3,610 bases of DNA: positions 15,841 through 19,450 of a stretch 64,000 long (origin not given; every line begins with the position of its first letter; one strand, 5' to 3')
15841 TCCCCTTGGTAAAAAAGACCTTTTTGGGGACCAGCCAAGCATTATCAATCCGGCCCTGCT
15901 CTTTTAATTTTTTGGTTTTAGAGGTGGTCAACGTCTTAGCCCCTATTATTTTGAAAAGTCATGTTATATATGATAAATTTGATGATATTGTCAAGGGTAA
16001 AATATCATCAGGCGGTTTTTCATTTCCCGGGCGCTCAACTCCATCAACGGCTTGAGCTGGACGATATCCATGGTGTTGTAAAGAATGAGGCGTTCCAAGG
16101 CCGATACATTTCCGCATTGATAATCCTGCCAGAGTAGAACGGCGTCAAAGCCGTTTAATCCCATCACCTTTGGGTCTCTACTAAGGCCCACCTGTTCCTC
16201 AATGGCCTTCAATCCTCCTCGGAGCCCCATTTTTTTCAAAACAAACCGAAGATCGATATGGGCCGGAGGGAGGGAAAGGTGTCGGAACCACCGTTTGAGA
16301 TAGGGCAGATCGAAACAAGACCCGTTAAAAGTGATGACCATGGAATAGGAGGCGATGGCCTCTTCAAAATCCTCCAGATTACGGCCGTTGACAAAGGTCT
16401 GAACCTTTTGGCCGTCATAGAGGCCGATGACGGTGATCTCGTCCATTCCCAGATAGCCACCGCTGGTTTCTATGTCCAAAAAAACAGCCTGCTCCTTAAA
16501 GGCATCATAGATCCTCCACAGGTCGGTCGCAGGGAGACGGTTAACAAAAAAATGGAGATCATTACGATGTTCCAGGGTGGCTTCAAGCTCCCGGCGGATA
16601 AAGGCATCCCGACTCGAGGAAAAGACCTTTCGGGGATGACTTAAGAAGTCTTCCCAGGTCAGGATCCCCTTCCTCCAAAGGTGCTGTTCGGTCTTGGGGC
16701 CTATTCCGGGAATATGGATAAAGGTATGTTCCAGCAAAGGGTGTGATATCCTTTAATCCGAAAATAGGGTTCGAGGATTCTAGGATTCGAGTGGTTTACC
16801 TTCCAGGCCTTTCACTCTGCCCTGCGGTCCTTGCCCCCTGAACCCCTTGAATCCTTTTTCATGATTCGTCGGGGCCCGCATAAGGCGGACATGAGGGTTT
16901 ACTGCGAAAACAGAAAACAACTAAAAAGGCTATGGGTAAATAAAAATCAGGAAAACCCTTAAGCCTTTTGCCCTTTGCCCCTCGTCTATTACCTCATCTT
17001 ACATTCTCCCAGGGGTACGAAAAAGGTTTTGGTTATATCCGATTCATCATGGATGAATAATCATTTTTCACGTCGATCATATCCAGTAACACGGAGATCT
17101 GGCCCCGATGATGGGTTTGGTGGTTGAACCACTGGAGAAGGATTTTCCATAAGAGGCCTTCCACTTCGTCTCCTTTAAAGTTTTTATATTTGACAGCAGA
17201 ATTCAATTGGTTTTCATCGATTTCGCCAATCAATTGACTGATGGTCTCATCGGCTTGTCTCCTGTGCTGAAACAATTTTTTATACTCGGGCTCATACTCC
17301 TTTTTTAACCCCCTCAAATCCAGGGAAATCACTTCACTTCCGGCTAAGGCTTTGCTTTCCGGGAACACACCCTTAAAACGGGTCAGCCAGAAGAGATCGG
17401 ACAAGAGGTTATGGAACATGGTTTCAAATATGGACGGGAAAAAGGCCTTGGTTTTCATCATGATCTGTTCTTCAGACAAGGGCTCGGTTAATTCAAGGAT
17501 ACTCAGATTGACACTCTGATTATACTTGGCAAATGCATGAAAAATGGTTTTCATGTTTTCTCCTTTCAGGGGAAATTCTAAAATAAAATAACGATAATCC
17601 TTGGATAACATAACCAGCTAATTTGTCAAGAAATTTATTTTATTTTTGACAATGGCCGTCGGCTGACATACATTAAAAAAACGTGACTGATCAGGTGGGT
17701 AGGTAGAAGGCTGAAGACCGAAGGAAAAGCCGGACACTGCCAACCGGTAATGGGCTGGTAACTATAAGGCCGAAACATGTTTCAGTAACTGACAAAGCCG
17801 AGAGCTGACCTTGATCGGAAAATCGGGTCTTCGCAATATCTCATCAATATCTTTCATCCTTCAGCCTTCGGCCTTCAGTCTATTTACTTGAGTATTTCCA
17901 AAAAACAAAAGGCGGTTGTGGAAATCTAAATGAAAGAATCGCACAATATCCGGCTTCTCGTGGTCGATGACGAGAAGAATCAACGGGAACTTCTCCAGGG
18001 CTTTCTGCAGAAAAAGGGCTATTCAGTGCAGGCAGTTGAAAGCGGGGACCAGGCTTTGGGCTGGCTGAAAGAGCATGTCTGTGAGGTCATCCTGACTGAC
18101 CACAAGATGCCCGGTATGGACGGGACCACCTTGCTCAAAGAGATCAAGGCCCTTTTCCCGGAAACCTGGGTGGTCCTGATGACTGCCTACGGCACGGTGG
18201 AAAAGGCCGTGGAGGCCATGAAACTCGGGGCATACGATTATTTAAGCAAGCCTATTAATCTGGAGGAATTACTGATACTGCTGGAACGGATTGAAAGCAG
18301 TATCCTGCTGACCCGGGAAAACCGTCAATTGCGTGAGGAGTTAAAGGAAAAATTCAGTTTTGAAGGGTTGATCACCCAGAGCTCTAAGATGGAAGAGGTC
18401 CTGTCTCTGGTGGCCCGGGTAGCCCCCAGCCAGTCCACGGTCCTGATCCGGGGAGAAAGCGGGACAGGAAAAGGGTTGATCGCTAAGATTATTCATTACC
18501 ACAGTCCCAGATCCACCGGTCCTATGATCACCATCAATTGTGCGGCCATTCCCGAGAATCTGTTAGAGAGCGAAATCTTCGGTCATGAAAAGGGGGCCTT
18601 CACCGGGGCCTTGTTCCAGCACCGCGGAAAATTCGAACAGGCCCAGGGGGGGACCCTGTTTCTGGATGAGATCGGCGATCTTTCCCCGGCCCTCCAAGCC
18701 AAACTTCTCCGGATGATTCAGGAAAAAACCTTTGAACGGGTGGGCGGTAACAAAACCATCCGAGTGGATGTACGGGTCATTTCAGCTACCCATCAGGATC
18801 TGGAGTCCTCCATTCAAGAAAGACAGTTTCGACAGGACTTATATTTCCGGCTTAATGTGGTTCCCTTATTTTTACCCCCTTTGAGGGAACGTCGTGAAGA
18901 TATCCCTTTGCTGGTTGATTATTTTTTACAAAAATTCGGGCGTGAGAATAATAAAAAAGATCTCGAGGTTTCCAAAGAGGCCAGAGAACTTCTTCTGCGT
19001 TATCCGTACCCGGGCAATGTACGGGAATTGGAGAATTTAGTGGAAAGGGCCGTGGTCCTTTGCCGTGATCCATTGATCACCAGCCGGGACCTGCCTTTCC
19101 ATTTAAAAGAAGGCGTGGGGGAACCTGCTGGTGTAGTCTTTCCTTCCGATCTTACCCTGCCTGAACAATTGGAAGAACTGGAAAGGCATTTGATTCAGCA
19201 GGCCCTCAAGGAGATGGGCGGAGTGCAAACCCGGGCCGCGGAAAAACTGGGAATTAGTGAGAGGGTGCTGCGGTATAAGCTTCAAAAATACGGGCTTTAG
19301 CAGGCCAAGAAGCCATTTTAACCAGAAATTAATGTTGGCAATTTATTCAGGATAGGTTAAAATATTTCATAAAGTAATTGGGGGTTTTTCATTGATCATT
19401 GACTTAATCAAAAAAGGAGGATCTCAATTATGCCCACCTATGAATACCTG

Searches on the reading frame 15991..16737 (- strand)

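Call 8: search_protein_families(library=pfam, proteins=[window:15991-16737:-], max_evalue=0.00001)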
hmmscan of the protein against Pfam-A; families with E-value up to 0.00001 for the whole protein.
window:15991-16737:- (248 aa): 1 family
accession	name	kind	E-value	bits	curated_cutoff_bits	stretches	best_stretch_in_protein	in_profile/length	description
PF13482.12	RNase_H_2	-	4.1e-31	108.6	22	1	85-234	1-163/165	RNase_H superfamily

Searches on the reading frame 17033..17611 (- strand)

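Call 8: search_protein_families(library=pfam, proteins=[window:17033-17611:-], max_evalue=0.00001)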
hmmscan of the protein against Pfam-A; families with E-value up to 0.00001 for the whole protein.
window:17033-17611:- (192 aa): 2 families
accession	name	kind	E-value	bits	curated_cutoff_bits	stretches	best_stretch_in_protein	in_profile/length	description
PF05163.17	DinB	-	2e-17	64.1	23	1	25-177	6-143/165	DinB family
PF12867.12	DinB_2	-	5.6e-07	30.5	24.8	1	39-172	10-128/128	DinB superfamily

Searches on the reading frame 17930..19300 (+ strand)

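Call 8: search_protein_families(library=pfam, proteins=[window:17930-19300:+], max_evalue=0.00001)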
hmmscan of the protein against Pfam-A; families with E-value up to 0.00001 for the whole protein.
window:17930-19300:+ (456 aa): 5 families
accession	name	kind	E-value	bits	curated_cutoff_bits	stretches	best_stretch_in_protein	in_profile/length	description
PF00158.32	Sigma54_activat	-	1.1e-72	243.6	20.2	1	147-313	1-167/168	Sigma-54 interaction domain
PF00072.30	Response_reg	-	1.5e-31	109.3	30.2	1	10-116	2-108/111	Response regulator receiver domain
PF25601.1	AAA_lid_14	-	2.4e-28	98.2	27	1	319-395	1-77/87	AAA+ ATPase lid domain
PF14532.12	Sigma54_activ_2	-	5.8e-21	75.6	25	1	149-318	2-138/138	Sigma-54 interaction domain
PF02954.25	HTH_8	-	5.6e-15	55.2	22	1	414-454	2-42/42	Bacterial regulatory protein, Fis family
